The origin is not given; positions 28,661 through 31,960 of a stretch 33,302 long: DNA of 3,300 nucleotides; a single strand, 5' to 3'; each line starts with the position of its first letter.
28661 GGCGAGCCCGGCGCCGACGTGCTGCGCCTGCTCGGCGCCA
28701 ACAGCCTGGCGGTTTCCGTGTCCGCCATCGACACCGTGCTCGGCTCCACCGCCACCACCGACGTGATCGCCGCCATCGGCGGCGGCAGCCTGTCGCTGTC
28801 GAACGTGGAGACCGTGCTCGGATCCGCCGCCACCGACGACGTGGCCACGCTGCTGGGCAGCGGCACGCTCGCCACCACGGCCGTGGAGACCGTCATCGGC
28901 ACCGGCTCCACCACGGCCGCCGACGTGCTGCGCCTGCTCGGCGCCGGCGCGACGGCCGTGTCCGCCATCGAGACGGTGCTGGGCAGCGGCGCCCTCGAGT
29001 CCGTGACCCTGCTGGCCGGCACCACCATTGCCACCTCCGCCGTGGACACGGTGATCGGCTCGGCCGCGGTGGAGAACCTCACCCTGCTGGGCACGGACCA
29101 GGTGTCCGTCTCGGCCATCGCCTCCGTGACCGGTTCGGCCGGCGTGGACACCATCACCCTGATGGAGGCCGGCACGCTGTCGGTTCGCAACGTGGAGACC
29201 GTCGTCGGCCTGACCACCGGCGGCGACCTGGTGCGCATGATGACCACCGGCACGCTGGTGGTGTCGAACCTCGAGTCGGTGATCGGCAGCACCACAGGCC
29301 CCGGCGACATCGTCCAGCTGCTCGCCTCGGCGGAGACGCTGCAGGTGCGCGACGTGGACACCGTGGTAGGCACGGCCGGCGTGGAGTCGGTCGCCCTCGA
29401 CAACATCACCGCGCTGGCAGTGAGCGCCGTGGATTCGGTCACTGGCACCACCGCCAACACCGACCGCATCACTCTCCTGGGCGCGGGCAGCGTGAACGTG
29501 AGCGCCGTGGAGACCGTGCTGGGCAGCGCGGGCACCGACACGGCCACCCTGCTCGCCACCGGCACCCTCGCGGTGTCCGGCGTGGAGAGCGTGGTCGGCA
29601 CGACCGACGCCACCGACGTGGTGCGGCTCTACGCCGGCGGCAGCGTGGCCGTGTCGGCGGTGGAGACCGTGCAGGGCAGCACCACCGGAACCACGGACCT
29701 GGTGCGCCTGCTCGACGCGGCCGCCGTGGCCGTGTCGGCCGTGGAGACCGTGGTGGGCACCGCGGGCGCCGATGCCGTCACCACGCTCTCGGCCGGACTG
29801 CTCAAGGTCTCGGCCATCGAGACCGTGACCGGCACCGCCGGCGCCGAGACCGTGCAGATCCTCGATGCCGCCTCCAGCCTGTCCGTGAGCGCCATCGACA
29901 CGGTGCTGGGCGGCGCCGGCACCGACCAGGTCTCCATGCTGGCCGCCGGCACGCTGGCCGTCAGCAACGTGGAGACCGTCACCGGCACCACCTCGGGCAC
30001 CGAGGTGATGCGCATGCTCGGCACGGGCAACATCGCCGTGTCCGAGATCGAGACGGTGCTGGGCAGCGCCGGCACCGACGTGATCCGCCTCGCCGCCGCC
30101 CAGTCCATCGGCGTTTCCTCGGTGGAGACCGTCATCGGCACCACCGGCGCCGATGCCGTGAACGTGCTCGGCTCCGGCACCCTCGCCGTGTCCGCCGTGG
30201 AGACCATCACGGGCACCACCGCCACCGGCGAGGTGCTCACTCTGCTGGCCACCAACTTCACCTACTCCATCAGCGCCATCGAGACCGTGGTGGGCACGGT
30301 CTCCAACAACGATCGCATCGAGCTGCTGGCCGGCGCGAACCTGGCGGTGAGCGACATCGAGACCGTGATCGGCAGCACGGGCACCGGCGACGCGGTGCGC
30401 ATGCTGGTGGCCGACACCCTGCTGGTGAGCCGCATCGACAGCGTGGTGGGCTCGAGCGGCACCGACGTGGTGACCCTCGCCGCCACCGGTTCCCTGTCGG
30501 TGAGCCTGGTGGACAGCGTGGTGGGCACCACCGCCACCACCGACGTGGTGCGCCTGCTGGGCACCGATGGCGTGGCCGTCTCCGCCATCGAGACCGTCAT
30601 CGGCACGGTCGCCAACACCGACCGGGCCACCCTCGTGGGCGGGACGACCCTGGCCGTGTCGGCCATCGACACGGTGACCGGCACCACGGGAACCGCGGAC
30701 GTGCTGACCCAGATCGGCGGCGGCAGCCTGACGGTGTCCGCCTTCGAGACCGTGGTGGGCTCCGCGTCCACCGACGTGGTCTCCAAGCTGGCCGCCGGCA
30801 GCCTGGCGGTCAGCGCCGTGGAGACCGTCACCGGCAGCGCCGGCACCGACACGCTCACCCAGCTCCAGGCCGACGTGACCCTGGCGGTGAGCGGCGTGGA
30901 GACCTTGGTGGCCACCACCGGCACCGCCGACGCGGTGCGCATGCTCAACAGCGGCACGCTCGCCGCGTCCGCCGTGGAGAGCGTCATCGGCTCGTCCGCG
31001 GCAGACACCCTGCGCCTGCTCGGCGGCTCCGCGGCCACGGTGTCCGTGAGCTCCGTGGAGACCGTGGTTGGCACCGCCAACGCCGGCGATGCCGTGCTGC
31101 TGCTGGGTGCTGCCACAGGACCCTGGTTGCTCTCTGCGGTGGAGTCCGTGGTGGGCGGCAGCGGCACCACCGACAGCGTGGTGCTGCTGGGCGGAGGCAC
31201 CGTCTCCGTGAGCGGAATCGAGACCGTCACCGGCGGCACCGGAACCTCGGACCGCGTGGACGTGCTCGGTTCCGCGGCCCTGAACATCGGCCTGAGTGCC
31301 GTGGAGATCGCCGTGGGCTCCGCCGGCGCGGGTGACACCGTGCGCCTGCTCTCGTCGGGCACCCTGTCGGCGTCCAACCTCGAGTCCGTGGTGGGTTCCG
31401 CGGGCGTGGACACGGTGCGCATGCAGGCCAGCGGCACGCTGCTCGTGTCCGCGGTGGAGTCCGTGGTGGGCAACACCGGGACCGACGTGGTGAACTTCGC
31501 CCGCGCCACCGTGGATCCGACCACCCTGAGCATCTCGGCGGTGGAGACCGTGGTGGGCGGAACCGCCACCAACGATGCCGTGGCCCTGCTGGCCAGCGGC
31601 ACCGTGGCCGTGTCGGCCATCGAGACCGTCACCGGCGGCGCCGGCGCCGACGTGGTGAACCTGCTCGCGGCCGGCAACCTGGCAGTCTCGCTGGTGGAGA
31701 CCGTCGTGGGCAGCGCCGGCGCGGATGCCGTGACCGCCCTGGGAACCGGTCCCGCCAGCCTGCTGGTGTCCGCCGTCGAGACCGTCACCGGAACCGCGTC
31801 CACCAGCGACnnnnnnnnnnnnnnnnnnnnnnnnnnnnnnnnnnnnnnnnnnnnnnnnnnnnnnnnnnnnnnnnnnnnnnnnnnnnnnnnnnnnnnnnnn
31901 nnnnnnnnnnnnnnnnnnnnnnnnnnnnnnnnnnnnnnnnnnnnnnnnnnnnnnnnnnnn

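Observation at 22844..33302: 25-residue unit with a single RTX-like turn: possibly an undescribed beta-solenoid repeat class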

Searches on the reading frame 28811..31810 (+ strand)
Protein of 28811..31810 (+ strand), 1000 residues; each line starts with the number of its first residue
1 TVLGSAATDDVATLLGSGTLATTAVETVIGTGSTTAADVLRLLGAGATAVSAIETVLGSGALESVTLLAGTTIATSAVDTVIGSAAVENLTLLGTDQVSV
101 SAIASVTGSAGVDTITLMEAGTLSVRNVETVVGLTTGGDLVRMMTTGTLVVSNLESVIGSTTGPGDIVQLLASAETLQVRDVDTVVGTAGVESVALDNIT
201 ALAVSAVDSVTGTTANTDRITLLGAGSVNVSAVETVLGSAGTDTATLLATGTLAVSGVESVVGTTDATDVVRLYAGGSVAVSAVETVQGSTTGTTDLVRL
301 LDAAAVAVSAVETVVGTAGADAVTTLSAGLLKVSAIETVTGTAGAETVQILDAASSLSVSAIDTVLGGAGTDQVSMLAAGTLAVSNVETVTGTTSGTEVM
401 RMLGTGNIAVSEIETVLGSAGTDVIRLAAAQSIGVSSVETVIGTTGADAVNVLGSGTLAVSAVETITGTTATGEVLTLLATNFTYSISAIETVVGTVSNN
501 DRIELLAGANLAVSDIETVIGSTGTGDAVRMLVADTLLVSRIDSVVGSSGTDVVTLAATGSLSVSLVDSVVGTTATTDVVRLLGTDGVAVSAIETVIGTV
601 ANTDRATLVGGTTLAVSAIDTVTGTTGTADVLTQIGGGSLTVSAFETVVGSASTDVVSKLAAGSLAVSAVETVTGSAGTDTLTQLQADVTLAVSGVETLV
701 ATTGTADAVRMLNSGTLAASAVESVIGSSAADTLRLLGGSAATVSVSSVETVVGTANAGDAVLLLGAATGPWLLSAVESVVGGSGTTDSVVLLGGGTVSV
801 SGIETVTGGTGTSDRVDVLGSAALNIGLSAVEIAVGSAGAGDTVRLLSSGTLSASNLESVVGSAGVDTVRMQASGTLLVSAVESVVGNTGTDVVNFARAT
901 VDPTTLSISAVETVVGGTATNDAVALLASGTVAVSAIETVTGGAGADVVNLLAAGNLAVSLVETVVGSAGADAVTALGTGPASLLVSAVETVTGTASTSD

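Call 46: search_protein_families(library=pfam, proteins=[window:28811-31810:+], max_evalue=10)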
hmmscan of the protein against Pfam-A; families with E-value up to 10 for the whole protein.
window:28811-31810:+ (1000 aa): 1 family
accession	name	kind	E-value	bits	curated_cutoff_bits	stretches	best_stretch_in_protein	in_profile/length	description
PF25439.1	TPR_CFAP46_N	-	2.5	8.2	27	1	263-319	77-130/157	CFAP46, N-terminal TPR repeats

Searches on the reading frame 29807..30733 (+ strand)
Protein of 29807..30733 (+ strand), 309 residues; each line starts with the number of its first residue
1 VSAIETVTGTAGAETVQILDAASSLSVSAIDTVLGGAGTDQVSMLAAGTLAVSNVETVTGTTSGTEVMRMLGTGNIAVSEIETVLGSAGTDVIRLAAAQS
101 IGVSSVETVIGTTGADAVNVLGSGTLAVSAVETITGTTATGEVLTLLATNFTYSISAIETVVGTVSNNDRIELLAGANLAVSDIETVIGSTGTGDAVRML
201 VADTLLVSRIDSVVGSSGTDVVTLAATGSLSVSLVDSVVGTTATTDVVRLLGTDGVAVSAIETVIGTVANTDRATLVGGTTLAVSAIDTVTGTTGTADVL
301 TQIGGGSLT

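Call 36: predict_structure(alignment_id=A2)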
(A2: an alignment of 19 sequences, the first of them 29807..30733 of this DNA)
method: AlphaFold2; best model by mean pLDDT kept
length: 309 residues; sequences in the alignment: 19
mean_pLDDT: 74.9   pTM: 0.68
mean pLDDT of the five models: 74.9, 73.5, 73.1, 73.0, 61.2
residues with pLDDT >= 90: 0; 70-90: 214; 50-70: 95; < 50: 0
segments of 3 or more residues with pLDDT < 50: none
pLDDT, mean of each block of 10 residues (from residue 1): 68 70 77 69 79 77 69 81 73 77 79 68 77 70 65 79 69 79 78 71 84 73 83 80 72 84 71 78 80 70 78
secondary structure, 60 per line:
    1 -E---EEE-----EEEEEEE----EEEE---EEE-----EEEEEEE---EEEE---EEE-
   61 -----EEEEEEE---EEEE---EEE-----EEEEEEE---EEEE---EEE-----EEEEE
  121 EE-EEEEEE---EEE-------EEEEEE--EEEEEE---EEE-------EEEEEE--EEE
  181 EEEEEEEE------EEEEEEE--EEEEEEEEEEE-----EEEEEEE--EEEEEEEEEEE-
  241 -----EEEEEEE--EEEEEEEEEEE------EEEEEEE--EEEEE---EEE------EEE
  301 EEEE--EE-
elements in order: E6-8 E14-20 E25-28 E32-34 E40-46 E50-53 E57-59 E66-72 E76-79 E83-85 E91-97 E101-104 E108-110 E116-122 E124-129 E133-135 E143-148 E151-156 E160-162 E170-175 E178-188 E195-201 E204-214 E220-226 E229-239 E246-252 E255-265 E272-278 E281-285 E289-291 E298-304

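Call 40: fold_search(model_id=the predicted structure, library=pdb)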
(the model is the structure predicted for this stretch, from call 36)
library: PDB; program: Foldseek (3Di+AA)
matches with E <= 10: 112; with E <= 0.001: 0
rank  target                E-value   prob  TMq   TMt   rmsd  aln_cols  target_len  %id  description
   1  1k5c                  1.2e-01  0.23  0.25  0.24  13.2       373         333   14  Endopolygalacturonase I from Stereum purpureum at 0.96 A resolution (released 2002-06-05)
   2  8ikx_A                1.9e-01  0.23  0.29  0.25  13.3       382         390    9  An Arabidopsis polygalacturonase PGLR (released 2024-02-07)
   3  7b8b_A                3.6e-01  0.08  0.20  0.18  13.8       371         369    9  ADPG2 - ENDOPOLYGALACTURONASE FROM ARABIDOPSIS THALIANA (released 2022-06-22)
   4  7b7a_A                3.8e-01  0.11  0.23  0.20  15.0       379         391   10  ENDO-POLYGALACTURONASE FROM ARABIDOPSIS THALIANA (released 2022-06-22)
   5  4xkv                  4.4e-01  0.10  0.22  0.15  14.7       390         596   10  Tailspike protein mutant D339N of E. coli bacteriophage HK620 (released 2016-01-20)
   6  9ozl_B                4.9e-01  0.11  0.25  0.23  14.2       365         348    8  Crystal structure of the polysaccharide lyase RbmB from Vibrio cholerae (released 2026-03-11)
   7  5nxk_C                5.4e-01  0.09  0.24  0.24  13.8       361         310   13  L. reuteri 53608 SRRP (released 2018-03-21)
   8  9beh_A                7.2e-01  0.08  0.24  0.16  14.6       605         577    7  Structure of GH110A in complex with galactose-6-sulfate (released 2025-08-27)
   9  6n2c_A                8.0e-01  0.05  0.18  0.15  14.2       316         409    9  The Crystal Structure of Caldicellulosiruptor hydrothermalis Tapirin C-terminal domain (released 2018-12-19)
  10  4xlh                  8.4e-01  0.06  0.21  0.13  15.6       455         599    9  Tailspike protein double mutant D339A/E372A of E. coli bacteriophage HK620 (released 2016-01-20)
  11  9ozl_D                9.8e-01  0.10  0.28  0.26  12.2       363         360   10  Crystal structure of the polysaccharide lyase RbmB from Vibrio cholerae (released 2026-03-11)
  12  9i4f_A                9.8e-01  0.08  0.23  0.16  11.5       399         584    8  Blood Type B-converting alpha-1,3-galactosidase PpaGal from Pedobacter panaciterrae in its apo form (released 2025-03-12)
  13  9ozl_C                9.8e-01  0.08  0.22  0.20  14.6       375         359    8  Crystal structure of the polysaccharide lyase RbmB from Vibrio cholerae (released 2026-03-11)
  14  5nxk_A                1.0e+00  0.08  0.25  0.26  13.9       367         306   11  L. reuteri 53608 SRRP (released 2018-03-21)
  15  9ozd_B                1.1e+00  0.07  0.24  0.21  13.2       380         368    8  Crystal structure of the polysaccharide lyase RbmB from Vibrio cholerae bound to Vibrio Polysaccharide (released 2026-03-11)
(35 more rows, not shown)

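Call 47: search_solved_structures(query=A3, max_evalue=10, show_alignments=3)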
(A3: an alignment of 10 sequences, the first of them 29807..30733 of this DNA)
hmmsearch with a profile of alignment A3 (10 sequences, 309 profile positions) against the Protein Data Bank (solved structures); distinct sequences matched with E-value up to 10: 0.

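Call 68: search_protein_representatives(alignment_id=A3)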
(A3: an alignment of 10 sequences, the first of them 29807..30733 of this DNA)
Query: 10 sequences, 309 profile positions. Proteins with E-value up to 0.001 (for the whole library): 189; up to 1e-10: 105; up to 1e-30: 30. The best 150 are listed.
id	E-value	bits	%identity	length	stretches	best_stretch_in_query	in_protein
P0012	9.2e-158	540.6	-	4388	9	74-302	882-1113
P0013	1.2e-123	428.6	-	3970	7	23-250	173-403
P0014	3.8e-102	357.9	-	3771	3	21-307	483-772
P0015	1.5e-69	250.8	-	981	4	73-301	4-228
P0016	1.2e-65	238.0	-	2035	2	66-250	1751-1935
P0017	4.6e-63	229.6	-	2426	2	24-275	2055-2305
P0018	8.3e-61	222.2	-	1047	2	6-302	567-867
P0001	9.0e-56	205.6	-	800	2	32-306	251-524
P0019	3.5e-54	200.4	-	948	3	25-302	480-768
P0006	2.0e-52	194.6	-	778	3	21-300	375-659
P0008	4.0e-51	190.4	-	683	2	34-302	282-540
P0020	6.1e-51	189.7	-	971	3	6-307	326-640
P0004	3.3e-49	184.1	-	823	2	68-302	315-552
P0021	3.2e-47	177.5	-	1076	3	40-306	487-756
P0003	8.5e-46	172.9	-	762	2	51-293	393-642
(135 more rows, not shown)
